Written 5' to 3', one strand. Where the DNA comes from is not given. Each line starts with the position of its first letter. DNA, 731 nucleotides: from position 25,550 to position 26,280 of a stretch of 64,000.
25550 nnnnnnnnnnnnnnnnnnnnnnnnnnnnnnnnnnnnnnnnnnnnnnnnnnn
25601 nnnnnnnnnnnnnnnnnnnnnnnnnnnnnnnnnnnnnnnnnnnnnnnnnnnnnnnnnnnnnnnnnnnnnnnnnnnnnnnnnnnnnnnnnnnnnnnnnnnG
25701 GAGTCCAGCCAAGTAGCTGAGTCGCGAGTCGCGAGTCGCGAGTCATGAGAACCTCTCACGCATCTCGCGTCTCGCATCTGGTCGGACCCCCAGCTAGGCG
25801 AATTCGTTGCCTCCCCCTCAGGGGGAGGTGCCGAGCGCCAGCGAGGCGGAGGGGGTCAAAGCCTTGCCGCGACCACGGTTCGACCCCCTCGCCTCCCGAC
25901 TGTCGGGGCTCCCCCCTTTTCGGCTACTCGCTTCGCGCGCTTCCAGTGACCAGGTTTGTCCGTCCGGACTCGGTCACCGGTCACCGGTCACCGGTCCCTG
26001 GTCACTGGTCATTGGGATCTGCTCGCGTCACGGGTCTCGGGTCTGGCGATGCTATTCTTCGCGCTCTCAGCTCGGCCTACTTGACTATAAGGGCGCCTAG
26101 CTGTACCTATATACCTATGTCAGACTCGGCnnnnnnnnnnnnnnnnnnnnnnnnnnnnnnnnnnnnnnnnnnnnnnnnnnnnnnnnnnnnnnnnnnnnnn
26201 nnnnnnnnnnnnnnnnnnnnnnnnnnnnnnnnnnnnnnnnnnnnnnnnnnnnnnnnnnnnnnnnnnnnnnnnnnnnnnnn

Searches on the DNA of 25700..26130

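Call 70: search_rna_families(source=window, start=25700, end=26130, threshold=evalue, max_evalue=0.1)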
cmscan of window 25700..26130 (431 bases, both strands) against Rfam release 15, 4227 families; matches with E-value up to 0.1: 0.
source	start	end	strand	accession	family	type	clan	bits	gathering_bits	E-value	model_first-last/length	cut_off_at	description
